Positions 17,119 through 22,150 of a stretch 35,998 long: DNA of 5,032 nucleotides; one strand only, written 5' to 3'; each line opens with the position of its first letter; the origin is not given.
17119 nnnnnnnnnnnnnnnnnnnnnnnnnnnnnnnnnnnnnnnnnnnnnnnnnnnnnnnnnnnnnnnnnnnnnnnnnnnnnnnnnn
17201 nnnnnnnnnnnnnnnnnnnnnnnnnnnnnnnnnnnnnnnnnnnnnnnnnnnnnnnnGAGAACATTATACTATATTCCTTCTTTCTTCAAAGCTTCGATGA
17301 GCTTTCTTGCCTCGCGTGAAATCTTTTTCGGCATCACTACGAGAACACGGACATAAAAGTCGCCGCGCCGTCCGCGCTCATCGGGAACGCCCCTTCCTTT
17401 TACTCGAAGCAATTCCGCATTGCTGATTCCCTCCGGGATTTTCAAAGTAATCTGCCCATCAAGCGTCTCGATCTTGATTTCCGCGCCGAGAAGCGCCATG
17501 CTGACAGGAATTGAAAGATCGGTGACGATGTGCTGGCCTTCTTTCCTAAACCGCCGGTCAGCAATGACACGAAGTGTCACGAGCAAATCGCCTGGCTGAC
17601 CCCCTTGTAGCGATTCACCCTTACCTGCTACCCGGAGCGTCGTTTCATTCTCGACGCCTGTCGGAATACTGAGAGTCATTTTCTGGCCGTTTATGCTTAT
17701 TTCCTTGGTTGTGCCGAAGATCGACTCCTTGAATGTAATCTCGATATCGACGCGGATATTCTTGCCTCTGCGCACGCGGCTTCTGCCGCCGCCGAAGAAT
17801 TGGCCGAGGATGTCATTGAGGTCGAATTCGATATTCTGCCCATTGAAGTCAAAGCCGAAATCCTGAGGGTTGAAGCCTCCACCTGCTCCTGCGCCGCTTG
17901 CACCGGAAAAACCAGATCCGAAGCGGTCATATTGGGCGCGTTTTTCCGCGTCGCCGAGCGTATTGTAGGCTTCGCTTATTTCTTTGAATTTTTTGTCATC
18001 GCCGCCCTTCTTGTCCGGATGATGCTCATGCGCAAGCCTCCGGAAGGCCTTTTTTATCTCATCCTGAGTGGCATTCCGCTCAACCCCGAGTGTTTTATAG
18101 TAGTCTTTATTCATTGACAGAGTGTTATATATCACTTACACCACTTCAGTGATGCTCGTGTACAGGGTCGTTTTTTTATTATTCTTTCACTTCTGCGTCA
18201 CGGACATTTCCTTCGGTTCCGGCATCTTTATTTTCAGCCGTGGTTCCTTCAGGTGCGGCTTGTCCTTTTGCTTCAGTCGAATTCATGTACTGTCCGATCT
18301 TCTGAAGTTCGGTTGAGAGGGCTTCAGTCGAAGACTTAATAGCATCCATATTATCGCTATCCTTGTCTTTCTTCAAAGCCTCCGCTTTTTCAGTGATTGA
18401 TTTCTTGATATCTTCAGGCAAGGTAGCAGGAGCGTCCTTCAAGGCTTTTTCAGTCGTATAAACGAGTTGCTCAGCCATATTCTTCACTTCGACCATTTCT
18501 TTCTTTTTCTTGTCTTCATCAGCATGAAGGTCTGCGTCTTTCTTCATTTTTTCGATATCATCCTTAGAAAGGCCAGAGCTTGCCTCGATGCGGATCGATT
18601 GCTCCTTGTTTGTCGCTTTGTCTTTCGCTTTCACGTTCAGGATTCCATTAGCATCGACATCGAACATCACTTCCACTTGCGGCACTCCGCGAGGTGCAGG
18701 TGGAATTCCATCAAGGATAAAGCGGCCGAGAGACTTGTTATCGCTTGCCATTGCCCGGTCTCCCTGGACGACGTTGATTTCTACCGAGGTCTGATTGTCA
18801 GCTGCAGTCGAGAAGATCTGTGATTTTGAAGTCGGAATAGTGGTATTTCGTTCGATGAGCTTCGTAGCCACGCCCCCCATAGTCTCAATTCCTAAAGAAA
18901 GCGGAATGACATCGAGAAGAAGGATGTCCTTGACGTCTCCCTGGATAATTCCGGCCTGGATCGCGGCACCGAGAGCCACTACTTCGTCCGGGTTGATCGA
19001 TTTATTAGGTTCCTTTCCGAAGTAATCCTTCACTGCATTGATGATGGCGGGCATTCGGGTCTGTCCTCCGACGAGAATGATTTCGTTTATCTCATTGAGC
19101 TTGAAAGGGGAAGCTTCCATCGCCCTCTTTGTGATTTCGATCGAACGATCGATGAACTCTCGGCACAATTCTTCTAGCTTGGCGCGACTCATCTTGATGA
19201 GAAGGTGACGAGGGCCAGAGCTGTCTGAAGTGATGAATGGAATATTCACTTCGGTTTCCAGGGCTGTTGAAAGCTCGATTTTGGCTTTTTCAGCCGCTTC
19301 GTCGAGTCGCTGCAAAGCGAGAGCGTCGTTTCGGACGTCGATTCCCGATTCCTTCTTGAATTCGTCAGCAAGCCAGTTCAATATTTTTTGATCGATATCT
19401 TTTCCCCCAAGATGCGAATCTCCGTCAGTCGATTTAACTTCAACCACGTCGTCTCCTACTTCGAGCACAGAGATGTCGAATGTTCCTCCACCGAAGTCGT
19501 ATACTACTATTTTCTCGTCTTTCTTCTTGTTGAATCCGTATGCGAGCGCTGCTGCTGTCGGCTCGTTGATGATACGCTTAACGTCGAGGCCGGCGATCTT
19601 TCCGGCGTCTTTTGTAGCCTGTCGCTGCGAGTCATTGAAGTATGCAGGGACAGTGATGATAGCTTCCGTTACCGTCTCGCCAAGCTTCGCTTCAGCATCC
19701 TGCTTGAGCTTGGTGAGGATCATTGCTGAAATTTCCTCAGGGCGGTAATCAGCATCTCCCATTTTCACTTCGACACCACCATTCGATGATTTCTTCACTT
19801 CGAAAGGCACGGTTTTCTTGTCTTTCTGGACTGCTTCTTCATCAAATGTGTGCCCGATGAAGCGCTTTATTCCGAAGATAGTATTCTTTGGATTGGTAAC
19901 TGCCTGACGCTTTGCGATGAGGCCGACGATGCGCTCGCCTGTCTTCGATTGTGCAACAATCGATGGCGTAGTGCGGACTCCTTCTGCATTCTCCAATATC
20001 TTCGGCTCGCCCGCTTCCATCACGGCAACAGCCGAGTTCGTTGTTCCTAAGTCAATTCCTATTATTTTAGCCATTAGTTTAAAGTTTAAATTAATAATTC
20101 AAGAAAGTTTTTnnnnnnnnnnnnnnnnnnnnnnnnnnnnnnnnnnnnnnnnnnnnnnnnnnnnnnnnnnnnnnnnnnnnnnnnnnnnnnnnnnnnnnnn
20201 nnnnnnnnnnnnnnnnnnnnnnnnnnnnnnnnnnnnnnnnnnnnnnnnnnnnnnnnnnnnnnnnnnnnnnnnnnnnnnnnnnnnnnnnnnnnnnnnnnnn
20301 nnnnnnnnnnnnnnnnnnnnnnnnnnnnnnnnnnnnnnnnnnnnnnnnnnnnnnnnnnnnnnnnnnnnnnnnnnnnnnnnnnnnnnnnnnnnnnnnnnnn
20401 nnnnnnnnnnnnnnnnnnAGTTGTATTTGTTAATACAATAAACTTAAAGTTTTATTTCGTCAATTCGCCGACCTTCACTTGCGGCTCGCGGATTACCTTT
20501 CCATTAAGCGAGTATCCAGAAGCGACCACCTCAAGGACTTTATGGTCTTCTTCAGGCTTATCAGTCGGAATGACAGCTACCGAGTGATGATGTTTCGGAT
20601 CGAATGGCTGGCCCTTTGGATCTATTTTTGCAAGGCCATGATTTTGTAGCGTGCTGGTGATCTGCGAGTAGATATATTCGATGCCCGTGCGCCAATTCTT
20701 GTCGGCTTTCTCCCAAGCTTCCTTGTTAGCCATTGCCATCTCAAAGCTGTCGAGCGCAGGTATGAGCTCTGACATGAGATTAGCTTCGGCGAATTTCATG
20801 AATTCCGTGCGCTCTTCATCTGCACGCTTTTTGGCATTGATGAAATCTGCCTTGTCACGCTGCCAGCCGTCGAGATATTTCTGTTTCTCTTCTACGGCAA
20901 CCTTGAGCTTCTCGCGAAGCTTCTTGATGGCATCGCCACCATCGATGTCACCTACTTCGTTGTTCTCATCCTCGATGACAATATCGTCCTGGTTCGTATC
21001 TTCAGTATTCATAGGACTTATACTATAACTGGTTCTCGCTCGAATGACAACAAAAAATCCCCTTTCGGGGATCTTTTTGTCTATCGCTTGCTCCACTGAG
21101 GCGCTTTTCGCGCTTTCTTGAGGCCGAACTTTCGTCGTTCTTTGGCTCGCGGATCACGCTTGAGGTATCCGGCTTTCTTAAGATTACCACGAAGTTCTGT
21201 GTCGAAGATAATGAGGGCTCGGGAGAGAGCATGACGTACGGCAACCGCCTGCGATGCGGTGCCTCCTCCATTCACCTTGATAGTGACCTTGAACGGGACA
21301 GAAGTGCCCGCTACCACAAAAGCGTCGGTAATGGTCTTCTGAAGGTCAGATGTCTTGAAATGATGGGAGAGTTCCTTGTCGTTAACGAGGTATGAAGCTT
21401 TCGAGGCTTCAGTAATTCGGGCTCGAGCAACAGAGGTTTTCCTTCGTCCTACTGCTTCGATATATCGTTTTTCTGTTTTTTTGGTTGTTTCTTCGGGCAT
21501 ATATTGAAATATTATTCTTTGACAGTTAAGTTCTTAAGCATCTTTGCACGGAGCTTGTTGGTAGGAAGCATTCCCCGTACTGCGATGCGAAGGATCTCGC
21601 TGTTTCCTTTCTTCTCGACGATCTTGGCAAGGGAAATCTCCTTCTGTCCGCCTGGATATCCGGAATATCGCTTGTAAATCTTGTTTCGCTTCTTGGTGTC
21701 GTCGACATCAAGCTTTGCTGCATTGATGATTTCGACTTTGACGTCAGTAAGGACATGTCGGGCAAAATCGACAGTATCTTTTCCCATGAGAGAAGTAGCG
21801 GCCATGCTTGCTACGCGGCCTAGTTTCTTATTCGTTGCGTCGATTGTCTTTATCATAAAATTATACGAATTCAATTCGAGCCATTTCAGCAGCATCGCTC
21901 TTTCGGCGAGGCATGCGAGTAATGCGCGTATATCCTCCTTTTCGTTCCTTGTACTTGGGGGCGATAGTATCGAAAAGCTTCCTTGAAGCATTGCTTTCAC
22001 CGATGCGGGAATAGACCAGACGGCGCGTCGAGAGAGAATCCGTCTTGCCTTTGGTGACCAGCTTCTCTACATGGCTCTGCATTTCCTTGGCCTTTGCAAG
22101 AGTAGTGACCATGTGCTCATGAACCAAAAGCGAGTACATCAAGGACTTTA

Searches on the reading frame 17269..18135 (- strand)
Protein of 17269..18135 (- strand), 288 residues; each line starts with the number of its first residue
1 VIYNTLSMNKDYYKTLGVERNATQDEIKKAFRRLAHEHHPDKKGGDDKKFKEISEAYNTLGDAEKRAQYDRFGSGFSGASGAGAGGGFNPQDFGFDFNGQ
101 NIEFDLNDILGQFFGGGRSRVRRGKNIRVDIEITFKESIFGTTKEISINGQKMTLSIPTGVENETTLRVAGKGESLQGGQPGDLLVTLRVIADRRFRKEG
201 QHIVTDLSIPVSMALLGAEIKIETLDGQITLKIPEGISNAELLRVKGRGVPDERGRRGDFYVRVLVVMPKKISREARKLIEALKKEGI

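Call 38: search_protein_families(library=pfam, proteins=[window:17269-18135:-], max_evalue=0.001)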
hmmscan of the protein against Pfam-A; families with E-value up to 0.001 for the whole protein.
window:17269-18135:- (288 aa): 2 families
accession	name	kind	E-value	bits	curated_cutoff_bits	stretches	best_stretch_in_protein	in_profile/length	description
PF01556.23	DnaJ_C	-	2.4e-39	135.3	26.6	1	127-269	1-152/152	DnaJ C terminal domain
PF00226.36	DnaJ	-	5.3e-24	84.5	27.8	1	11-70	1-63/63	DnaJ domain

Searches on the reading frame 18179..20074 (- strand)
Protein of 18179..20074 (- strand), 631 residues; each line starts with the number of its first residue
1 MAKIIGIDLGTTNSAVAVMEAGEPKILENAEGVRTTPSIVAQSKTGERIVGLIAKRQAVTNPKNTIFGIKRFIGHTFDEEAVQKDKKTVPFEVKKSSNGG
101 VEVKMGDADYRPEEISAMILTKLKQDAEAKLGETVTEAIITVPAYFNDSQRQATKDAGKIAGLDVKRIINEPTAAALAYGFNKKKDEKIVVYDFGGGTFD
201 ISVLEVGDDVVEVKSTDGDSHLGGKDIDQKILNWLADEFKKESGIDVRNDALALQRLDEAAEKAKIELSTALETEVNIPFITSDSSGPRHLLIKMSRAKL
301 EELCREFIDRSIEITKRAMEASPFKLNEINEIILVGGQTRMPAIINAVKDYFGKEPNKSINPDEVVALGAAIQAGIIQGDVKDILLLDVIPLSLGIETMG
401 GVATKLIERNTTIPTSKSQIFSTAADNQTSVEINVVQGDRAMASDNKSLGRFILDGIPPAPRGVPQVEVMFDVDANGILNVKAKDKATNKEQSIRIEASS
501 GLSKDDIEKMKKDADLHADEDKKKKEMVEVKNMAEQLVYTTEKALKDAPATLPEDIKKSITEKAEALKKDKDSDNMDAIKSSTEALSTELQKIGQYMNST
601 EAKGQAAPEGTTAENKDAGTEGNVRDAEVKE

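Call 38: search_protein_families(library=pfam, proteins=[window:18179-20074:-], max_evalue=0.001)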
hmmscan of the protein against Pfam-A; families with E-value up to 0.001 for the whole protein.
window:18179-20074:- (631 aa): 3 families
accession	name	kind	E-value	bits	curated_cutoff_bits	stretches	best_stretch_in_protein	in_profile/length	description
PF00012.26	HSP70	-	4.9e-249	828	20.6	1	4-597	1-597/599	Hsp70 protein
PF06723.19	MreB_Mbl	-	4.6e-17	62.3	27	1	119-372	77-317/327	MreB/Mbl protein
PF21523.3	ParM_N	-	0.00086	19.8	27.4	0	185-265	3-79/159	Plasmid segregation protein ParM, C-terminal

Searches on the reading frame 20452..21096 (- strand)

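Call 38: search_protein_families(library=pfam, proteins=[window:20452-21096:-], max_evalue=0.001)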
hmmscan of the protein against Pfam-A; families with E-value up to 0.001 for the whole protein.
window:20452-21096:- (214 aa): 1 family
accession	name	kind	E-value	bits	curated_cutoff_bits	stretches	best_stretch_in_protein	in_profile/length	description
PF01025.24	GrpE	-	5.8e-39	133.9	25.8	1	55-210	11-164/165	GrpE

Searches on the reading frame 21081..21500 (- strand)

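Call 38: search_protein_families(library=pfam, proteins=[window:21081-21500:-], max_evalue=0.001)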
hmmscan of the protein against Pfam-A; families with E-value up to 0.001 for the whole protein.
window:21081-21500:- (139 aa): 1 family
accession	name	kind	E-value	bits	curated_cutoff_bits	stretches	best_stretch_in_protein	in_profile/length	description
PF00380.25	Ribosomal_S9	-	1.5e-37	129.2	22.5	1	18-139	1-121/121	Ribosomal protein S9/S16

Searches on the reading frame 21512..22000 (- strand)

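Call 38: search_protein_families(library=pfam, proteins=[window:21512-22000:-], max_evalue=0.001)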
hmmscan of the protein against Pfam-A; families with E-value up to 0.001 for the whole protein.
window:21512-22000:- (162 aa): 1 family
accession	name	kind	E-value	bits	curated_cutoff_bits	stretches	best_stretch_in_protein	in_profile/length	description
PF00572.24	Ribosomal_L13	-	9.9e-28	97.1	23.8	1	52-160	5-112/119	Ribosomal protein L13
